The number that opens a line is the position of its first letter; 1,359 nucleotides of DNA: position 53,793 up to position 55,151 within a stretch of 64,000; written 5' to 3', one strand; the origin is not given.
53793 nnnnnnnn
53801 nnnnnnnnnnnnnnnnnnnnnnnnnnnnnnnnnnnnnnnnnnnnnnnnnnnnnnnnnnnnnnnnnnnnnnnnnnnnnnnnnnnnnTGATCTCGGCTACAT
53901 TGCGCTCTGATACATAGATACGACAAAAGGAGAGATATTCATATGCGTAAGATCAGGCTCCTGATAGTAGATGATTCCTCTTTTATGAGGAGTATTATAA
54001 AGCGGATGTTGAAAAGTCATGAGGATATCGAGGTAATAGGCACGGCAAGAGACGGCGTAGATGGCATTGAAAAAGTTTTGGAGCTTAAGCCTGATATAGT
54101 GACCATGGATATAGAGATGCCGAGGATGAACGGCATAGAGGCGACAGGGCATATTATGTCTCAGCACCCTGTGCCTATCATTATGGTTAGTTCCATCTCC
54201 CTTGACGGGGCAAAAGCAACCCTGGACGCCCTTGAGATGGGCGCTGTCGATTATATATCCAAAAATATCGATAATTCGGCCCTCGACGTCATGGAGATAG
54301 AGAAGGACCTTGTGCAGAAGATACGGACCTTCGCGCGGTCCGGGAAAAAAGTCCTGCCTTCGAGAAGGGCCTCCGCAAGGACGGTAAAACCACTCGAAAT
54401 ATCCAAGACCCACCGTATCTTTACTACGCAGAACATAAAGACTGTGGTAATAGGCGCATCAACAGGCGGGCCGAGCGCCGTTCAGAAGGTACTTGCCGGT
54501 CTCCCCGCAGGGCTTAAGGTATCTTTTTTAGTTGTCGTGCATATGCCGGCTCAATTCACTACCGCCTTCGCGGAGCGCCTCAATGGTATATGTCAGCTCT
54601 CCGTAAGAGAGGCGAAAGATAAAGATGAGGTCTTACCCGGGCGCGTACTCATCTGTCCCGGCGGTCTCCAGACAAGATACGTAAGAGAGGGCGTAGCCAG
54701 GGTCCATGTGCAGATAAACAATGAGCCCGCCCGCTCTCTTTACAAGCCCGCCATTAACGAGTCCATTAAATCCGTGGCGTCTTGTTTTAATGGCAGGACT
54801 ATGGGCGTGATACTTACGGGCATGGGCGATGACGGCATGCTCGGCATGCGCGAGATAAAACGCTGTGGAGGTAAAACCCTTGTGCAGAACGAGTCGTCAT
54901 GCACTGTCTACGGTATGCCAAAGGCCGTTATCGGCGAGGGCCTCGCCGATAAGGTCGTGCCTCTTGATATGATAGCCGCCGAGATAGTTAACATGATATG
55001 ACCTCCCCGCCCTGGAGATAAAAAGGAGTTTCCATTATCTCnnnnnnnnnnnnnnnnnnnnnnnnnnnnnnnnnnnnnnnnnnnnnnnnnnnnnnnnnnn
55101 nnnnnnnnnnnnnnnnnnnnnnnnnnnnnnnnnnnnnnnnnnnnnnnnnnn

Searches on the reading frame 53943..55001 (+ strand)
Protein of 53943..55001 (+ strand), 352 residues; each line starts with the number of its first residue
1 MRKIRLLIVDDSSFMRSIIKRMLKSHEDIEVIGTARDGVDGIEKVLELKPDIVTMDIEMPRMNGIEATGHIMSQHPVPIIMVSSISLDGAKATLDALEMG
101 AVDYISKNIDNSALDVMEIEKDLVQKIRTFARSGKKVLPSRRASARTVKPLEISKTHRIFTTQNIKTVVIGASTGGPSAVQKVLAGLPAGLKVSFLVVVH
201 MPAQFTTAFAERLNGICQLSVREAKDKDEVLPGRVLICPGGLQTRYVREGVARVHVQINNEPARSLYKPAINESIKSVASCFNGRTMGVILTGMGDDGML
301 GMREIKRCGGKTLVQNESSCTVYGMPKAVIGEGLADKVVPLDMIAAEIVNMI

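Call 17: search_protein_families(library=pfam, proteins=[window:53943-55001:+], max_evalue=0.001)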
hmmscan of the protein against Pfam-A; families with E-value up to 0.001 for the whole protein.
window:53943-55001:+ (352 aa): 2 families
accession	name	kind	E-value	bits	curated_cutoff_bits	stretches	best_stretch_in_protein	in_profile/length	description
PF01339.22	CheB_methylest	-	6.1e-61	205.6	24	1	168-348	1-174/174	CheB methylesterase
PF00072.30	Response_reg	-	7.6e-24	84.5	30.2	1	7-114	2-106/111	Response regulator receiver domain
